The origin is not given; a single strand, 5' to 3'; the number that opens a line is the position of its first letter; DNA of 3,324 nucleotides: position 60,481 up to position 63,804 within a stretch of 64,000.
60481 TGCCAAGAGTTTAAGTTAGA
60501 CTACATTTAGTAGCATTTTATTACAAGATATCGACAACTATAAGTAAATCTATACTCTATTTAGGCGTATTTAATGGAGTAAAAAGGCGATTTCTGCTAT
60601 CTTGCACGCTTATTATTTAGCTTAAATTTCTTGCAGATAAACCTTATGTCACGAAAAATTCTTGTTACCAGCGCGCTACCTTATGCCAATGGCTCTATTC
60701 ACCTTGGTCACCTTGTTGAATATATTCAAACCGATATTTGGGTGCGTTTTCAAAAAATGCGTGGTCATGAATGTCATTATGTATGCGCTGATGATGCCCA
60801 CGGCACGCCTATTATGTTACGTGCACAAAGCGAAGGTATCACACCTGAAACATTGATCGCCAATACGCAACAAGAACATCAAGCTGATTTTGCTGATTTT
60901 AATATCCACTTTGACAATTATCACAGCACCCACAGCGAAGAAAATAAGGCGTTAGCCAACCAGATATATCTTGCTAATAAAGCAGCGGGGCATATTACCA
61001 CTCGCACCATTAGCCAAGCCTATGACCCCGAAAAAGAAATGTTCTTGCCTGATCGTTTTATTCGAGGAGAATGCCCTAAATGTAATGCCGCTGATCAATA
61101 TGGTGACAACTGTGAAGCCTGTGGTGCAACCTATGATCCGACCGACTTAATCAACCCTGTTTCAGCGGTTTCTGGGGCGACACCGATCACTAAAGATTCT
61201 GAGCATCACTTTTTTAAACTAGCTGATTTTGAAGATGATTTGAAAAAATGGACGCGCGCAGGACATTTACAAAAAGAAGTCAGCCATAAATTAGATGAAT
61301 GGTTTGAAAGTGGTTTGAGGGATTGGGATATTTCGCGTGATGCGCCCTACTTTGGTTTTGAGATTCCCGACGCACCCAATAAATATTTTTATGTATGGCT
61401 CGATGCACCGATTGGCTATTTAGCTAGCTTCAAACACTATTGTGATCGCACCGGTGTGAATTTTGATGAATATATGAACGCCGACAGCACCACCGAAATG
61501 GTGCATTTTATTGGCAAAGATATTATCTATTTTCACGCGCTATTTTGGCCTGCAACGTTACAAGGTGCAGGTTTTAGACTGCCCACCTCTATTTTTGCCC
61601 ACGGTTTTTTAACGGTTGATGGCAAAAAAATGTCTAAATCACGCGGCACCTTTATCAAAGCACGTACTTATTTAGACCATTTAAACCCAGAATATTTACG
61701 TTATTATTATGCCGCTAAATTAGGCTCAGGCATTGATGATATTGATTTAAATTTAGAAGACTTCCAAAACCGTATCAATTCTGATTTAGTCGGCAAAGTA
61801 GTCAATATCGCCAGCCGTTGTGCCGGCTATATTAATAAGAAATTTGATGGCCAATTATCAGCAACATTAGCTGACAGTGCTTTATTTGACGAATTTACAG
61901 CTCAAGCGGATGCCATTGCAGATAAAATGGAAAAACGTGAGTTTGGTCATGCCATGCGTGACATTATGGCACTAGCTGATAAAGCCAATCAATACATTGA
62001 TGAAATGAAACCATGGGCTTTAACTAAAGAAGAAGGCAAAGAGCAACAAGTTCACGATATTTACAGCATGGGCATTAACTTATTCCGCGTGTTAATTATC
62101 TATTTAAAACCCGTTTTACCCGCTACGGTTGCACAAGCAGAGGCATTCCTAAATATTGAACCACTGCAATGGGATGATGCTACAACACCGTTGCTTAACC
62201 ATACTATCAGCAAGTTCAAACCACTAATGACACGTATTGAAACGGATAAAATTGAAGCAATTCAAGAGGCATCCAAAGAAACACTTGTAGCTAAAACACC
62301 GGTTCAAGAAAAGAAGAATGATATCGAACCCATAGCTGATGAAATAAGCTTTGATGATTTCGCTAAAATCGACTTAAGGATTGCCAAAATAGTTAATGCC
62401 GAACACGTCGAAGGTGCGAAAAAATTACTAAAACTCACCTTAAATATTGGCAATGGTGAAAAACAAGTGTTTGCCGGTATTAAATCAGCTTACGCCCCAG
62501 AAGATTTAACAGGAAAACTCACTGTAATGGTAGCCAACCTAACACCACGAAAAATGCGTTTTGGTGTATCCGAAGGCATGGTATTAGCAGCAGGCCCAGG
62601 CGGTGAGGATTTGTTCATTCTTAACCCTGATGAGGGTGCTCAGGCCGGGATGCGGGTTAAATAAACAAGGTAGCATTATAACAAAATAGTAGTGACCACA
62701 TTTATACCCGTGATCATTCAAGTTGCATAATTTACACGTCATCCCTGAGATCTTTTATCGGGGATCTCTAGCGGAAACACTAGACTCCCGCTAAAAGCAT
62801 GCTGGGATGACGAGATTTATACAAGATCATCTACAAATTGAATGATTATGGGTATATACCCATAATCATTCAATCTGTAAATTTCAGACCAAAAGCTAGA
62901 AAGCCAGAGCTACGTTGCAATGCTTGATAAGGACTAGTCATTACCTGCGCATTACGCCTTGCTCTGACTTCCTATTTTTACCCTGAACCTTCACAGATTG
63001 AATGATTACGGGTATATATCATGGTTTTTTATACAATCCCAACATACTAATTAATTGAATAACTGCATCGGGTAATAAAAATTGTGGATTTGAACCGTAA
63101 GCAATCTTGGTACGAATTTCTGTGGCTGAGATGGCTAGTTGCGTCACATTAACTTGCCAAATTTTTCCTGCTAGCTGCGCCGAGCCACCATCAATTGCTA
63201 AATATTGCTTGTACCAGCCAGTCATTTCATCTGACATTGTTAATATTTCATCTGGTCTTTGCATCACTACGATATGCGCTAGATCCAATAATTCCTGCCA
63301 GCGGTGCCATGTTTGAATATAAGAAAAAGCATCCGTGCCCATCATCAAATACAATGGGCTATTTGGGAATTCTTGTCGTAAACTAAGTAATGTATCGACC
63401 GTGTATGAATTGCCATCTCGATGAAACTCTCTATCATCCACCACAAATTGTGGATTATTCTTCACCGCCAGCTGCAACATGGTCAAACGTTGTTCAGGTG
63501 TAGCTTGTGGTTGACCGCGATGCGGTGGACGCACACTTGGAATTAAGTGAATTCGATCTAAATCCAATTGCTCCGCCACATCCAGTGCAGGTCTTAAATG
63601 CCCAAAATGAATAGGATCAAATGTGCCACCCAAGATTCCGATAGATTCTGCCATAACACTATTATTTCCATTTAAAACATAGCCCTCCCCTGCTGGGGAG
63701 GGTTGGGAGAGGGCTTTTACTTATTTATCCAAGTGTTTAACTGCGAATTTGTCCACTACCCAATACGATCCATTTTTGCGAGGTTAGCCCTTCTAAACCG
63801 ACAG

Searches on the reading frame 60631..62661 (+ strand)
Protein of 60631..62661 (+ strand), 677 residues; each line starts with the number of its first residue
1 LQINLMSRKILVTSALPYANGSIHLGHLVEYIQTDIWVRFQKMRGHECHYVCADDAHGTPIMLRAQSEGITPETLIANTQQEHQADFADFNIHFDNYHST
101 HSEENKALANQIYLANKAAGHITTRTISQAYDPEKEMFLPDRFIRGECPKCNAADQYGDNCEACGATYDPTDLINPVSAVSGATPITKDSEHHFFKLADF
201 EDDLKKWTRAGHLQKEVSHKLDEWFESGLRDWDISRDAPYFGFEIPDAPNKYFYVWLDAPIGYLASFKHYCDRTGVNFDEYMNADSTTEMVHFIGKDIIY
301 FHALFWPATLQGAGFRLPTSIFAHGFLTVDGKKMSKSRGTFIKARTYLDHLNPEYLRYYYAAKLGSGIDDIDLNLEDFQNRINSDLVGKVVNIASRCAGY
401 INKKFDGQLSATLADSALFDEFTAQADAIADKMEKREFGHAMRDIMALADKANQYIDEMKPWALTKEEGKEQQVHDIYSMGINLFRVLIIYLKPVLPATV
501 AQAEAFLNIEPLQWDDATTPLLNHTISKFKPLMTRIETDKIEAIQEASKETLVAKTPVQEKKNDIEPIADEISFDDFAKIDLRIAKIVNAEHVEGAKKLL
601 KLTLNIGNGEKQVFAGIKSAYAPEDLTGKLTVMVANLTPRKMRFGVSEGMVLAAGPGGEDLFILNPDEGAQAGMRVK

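Call 29: search_protein_families(library=ncbifam, proteins=[window:60631-62661:+], max_evalue=1e-20)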
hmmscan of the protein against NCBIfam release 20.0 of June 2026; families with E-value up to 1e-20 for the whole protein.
window:60631-62661:+ (677 aa): 9 families
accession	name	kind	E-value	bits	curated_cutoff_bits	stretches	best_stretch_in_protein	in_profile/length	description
NF001100.0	PRK00133.1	equivalog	4e-302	1003.9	587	1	6-677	3-676/676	methionine--tRNA ligase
TIGR00398.1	metG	equivalog_domain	4.1e-182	606.6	336.35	1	10-537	1-530/530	methionine--tRNA ligase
NF008900.0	PRK12267.1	equivalog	3.5e-120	402.5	598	1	7-677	3-648/648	methionine--tRNA ligase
TIGR00399.1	metG_C_term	equivalog_domain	6e-44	149.2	116.65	1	540-677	3-139/139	methionine--tRNA ligase subunit beta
NF008859.0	PRK11893.2-1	equivalog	3.4e-42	145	553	1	9-380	3-375/498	methionine--tRNA ligase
NF008860.0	PRK11893.2-2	equivalog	1.2e-38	133.4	761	1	291-499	329-539/583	methionine--tRNA ligase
NF008863.0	PRK11893.2-5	equivalog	3.5e-28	98.5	551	1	7-383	4-383/531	methionine--tRNA ligase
NF009687.0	PRK13208.1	equivalog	1.2e-23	83.2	738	0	327-549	528-746/801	valine--tRNA ligase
NF008957.0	PRK12300.1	subfamily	3.8e-23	81.4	677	0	7-66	31-90/946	leucine--tRNA ligase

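Call 30: find_homologous_proteins(query=window:60631-62661:+, max_evalue=1e-100)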
Query window:60631-62661:+ (677 aa): 8000 proteins with E <= 1e-100 among 8000 candidates; the best 120 are listed.
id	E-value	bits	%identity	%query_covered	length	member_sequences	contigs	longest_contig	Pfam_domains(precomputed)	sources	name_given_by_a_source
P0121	0.0e+0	1570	100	100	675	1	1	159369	PF09334.18,PF01406.26,PF01921.25,PF00133.29,PF01588.27,PF19303.6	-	-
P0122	0.0e+0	1564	100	99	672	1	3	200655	PF09334.18,PF01406.26,PF01921.25,PF00133.29,PF01588.27,PF19303.6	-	-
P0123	0.0e+0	1459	92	99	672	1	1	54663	PF09334.18,PF01406.26,PF01921.25,PF00133.29,PF01588.27,PF19303.6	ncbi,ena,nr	ncbi:MAG: methionine--tRNA ligase [Methylophaga sp.]|nr:methionine--tRNA ligase [Methylophaga sp.]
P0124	0.0e+0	1453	92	99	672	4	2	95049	PF09334.18,PF01406.26,PF01921.25,PF00133.29,PF01588.27,PF19303.6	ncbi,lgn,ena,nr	ncbi:MAG: methionine--tRNA ligase [Methylophaga sp.]|nr:MAG: methionine--tRNA ligase [Methylophaga s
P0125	0.0e+0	1453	92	99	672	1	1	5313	PF09334.18,PF01406.26,PF01921.25,PF00133.29,PF01588.27,PF19303.6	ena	-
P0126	0.0e+0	1438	91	99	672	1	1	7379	PF09334.18,PF01406.26,PF01921.25,PF00133.29,PF01588.27,PF19303.6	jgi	jgi:methionyl-tRNA synthetase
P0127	0.0e+0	1436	91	99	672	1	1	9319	PF09334.18,PF01406.26,PF01921.25,PF00133.29,PF01588.27,PF19303.6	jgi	jgi:methionyl-tRNA synthetase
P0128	0.0e+0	1411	89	99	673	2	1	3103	PF09334.18,PF01406.26,PF01921.25,PF00133.29,PF01588.27,PF19303.6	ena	-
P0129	0.0e+0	1385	88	99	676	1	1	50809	PF09334.18,PF01406.26,PF01921.25,PF00133.29,PF01588.27,PF19303.6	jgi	-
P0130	0.0e+0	1384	88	99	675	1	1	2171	PF09334.18,PF01406.26,PF01921.25,PF00133.29,PF01588.27,PF19303.6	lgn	-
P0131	0.0e+0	1380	88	99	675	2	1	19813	PF09334.18,PF01406.26,PF08264.20,PF01921.25,PF00133.29,PF01588.27,PF19303.6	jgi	-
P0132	0.0e+0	1379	88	99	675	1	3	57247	PF09334.18,PF01406.26,PF01921.25,PF00133.29,PF01588.27,PF19303.6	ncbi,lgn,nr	ncbi:MAG: methionine--tRNA ligase [Gammaproteobacteria bacterium]|nr:methionine--tRNA ligase [Gammap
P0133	0.0e+0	1378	87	99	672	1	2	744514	PF09334.18,PF01406.26,PF01921.25,PF00133.29,PF01588.27,PF19303.6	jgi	jgi:methionyl-tRNA synthetase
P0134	0.0e+0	1373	87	99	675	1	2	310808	PF09334.18,PF01406.26,PF01921.25,PF00133.29,PF01588.27,PF19303.6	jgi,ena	-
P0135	0.0e+0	1369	87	99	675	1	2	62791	PF09334.18,PF01406.26,PF01921.25,PF00133.29,PF01588.27,PF19303.6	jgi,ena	-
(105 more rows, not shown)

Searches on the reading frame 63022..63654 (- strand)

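Call 63: search_protein_families(library=pfam, proteins=[window:63022-63654:-], max_evalue=0.00001)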
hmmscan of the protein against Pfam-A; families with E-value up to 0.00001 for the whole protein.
window:63022-63654:- (211 aa): 1 family
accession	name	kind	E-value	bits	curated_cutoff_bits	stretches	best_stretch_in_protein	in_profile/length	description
PF01467.32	CTP_transf_like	-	9.1e-27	94.3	21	1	7-182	1-132/133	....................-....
